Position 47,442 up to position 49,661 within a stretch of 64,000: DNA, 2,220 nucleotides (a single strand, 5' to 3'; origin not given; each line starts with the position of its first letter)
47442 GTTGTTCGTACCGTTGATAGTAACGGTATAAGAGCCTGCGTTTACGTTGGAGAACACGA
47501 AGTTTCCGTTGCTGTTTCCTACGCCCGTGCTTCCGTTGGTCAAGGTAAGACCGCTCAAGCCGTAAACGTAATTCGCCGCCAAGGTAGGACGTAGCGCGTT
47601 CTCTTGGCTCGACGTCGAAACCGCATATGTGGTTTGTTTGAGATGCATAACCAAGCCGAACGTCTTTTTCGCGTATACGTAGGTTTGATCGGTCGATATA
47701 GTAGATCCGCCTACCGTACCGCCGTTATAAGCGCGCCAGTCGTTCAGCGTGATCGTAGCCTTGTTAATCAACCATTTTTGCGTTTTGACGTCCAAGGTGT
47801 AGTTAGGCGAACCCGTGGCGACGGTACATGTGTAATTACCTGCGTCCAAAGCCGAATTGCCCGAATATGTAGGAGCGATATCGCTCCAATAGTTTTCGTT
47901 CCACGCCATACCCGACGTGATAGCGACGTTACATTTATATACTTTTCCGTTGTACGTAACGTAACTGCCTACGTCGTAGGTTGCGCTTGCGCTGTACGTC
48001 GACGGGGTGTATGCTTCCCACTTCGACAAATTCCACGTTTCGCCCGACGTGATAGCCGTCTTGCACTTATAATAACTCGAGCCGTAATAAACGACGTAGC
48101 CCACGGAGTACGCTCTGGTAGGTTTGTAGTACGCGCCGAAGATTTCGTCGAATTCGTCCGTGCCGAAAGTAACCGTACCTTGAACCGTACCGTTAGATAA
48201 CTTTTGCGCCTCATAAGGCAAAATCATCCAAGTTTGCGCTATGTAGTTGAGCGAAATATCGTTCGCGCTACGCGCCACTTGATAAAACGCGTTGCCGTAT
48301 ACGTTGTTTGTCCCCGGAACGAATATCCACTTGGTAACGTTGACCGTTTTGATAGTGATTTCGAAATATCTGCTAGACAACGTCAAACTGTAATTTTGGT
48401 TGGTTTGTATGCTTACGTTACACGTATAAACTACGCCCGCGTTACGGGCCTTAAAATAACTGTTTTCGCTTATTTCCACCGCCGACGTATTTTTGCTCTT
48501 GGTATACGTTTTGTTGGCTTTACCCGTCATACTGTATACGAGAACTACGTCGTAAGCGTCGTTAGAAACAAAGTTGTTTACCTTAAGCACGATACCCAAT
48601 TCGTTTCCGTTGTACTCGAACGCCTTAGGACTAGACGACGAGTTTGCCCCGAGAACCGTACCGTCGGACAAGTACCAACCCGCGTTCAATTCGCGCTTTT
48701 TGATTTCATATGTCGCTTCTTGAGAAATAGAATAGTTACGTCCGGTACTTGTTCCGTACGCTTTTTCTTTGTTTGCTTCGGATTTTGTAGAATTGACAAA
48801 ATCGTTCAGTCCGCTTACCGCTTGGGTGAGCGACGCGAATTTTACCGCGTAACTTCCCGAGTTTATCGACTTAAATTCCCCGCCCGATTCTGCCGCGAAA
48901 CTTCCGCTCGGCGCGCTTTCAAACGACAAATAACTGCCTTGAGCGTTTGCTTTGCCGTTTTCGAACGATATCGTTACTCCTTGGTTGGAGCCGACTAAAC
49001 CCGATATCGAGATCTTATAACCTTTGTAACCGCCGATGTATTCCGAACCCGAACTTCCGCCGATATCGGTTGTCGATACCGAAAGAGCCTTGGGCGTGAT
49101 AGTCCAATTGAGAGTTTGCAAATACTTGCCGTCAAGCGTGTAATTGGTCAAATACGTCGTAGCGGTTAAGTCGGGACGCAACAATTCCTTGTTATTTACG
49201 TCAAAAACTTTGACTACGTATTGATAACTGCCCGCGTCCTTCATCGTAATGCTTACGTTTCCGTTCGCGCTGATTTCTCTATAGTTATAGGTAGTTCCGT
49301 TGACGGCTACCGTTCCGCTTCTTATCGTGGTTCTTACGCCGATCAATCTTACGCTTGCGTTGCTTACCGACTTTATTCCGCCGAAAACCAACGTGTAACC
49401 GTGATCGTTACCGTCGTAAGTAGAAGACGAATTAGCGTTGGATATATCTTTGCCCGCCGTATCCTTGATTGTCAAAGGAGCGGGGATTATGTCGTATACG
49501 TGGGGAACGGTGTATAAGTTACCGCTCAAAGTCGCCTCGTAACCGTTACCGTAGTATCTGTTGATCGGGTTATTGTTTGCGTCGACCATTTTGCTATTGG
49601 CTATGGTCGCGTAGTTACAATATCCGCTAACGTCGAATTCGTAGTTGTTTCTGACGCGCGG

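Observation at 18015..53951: Single ~36-kb gene encoding a ~11,978-aa surface protein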

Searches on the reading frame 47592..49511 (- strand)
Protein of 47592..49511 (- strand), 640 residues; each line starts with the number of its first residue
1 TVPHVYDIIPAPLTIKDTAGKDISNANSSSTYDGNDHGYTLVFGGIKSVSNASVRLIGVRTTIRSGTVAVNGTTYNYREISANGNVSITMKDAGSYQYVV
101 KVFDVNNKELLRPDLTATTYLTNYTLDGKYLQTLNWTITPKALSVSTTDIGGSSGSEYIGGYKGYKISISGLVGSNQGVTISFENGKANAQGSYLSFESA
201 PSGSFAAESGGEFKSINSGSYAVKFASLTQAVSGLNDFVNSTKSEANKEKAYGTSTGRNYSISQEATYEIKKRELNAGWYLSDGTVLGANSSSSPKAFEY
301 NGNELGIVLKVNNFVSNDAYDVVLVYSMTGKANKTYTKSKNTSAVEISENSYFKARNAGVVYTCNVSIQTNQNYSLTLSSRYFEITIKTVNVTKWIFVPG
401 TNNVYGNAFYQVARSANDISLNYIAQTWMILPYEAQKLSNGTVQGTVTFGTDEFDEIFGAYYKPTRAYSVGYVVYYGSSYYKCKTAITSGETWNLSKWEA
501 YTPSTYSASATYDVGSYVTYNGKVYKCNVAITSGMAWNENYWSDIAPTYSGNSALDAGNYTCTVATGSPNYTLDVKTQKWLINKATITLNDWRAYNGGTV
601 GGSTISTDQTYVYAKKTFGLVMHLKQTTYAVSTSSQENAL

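Call 8: search_protein_families(library=pfam, max_evalue=0.01, proteins=[window:47592-49511:-])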
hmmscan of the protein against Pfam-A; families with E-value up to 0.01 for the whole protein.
window:47592-49511:- (640 aa): 1 family
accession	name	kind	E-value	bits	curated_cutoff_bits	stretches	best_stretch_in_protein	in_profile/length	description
PF02839.19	CBM_5_12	-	9.7e-09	35.6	26.2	1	505-539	1-36/44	Carbohydrate-binding module family 5/12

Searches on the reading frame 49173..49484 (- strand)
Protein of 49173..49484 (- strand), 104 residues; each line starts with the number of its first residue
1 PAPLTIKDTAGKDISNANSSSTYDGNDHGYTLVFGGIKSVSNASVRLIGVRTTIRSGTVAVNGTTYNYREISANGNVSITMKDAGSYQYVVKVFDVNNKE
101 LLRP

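Call 82: search_protein_families(library=pfam, alignment_id=A3, max_evalue=0.1)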
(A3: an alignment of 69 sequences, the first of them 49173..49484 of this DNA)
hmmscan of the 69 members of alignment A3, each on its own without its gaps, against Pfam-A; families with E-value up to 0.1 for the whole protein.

A. member 1, window:49173-49484:- (104 aa): 0 families

B. families by the number of members that match (of 69 scanned): 40 families (the first 25 are shown)
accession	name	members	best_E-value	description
PF18657.6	YDG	12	4.3e-12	YDG domain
PF18887.5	MBG_3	9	7e-06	MBG domain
PF18676.6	MBG_2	6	0.0021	MBG domain (YGX type)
PF17210.9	SdrD_B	4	0.00072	SdrD B-like domain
PF17883.6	MBG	3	5.8e-05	MBG domain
PF16640.11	Big_3_5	3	0.004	Bacterial Ig-like domain (group 3)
PF24421.1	Ig_J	3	0.006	Tip attachment protein J, Ig-like domain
PF07495.19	Y_Y_Y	2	0.0047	Y_Y_Y domain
PF16820.11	PKD_3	2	0.011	PKD-like domain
PF17802.7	SpaA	2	0.011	Prealbumin-like fold domain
PF09430.16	EMC7_beta-sandw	1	0.00077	ER membrane protein complex subunit 7, beta-sandwich domain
PF25723.1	HU_inhibitor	1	0.00087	Bacteriophage inhibitor of histone-like protein HU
PF13620.12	CarboxypepD_reg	1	0.00093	Carboxypeptidase regulatory-like domain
PF23664.1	Ig_Pom152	1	0.0068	Nucleoporin pom152-like, immunoglobulin-like domain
PF18906.5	Phage_tube_2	1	0.0069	Phage tail tube protein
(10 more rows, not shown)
